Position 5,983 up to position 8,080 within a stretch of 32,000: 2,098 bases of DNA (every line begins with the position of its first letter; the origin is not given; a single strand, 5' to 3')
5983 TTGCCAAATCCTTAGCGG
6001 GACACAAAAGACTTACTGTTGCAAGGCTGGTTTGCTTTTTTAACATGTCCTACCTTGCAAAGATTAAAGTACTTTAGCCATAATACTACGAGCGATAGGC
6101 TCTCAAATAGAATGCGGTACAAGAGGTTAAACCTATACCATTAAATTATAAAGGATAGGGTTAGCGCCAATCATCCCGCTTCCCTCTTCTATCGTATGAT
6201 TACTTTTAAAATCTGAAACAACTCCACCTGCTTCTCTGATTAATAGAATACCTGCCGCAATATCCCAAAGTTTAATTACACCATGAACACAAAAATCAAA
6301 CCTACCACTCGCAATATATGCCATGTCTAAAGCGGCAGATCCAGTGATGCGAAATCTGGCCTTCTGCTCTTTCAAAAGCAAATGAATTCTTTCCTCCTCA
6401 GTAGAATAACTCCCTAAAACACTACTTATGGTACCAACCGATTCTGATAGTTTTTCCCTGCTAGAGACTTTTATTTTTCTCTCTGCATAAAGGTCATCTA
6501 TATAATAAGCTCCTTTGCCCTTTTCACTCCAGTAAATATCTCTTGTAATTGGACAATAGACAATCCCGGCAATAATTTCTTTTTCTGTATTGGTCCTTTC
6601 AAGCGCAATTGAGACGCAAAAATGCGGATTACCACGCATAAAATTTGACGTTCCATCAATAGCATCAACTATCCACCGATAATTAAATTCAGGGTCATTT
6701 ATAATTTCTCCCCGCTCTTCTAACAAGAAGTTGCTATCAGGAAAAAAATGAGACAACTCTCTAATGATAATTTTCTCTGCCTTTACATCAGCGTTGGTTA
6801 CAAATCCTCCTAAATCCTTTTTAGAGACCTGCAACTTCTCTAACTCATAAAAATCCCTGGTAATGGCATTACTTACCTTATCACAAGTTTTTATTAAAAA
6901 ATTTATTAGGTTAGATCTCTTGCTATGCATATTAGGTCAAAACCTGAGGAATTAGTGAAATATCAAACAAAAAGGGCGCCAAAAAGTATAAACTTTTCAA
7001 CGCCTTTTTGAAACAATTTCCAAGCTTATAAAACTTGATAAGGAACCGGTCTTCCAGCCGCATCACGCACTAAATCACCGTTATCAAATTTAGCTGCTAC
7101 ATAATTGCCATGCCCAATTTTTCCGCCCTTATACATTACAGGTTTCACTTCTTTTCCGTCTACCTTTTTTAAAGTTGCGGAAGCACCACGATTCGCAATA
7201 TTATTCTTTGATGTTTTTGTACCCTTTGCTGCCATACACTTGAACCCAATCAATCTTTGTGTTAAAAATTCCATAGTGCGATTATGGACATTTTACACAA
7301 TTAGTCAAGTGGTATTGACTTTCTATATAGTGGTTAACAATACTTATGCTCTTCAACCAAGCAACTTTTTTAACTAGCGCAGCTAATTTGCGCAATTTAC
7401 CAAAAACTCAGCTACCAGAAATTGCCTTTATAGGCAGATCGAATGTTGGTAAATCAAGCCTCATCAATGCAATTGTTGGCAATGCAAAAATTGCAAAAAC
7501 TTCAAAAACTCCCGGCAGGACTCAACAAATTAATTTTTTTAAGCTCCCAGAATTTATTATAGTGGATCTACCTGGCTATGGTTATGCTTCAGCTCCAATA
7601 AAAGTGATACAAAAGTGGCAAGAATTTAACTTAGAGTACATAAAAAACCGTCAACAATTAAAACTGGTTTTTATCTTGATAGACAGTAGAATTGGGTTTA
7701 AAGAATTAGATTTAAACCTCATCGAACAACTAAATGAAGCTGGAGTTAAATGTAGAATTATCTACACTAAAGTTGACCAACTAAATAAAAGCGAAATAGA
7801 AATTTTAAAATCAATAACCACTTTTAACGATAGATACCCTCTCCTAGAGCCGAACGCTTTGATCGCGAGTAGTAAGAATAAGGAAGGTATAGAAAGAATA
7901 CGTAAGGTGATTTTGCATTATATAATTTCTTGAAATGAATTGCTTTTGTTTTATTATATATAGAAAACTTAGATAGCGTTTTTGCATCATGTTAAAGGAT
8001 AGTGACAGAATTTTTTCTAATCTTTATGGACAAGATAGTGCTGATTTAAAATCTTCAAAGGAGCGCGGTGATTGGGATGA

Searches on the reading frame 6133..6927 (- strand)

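Call 17: search_protein_families(library=pfam, proteins=[window:6133-6927:-], max_evalue=0.01)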
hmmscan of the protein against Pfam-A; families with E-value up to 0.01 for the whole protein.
window:6133-6927:- (264 aa): 1 family
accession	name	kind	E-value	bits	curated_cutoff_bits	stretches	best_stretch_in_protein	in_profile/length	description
PF00459.30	Inositol_P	-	3.2e-52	178.1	27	1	5-257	3-256/271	Inositol monophosphatase family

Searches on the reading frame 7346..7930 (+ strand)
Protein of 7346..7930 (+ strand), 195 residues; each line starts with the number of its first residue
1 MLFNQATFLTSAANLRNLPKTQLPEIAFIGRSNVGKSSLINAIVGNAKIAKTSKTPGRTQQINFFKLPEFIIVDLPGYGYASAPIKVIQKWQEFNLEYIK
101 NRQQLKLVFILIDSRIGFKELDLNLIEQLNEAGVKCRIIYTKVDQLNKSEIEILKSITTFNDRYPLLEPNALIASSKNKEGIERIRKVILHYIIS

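Call 17: search_protein_families(library=pfam, proteins=[window:7346-7930:+], max_evalue=0.01)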
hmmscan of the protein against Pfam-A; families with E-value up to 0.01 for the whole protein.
window:7346-7930:+ (195 aa): 9 families
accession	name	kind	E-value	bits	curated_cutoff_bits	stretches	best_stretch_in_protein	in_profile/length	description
PF01926.29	MMR_HSR1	-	3.7e-21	75.8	21.9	1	25-142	1-113/113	50S ribosome-binding GTPase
PF03193.22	RsgA_GTPase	-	1.3e-11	45.1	30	2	26-78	109-168/174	RsgA GTPase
PF02421.24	FeoB_N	-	3.8e-10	40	27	1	25-185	2-152/156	Ferrous iron transport protein B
PF05049.19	IIGP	-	1.2e-06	28.3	24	1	25-145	37-153/375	Interferon-inducible GTPase (IIGP)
PF00350.29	Dynamin_N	-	2.1e-05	25.1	27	1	26-47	1-22/168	Dynamin family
PF00009.33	GTP_EFTU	-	2.1e-05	24.7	26.5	0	93-193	81-186/188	Elongation factor Tu GTP binding domain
PF09439.16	SRPRB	-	0.00077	19.3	25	1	24-122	4-90/178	Signal recognition particle receptor beta subunit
PF08477.19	Roc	-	0.0038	17.9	27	1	26-59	2-35/119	Ras of Complex, Roc, domain of DAPkinase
PF16897.10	MMR_HSR1_Xtn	-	0.0072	16.7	35.2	0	130-192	52-103/106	C-terminal region of MMR_HSR1 domain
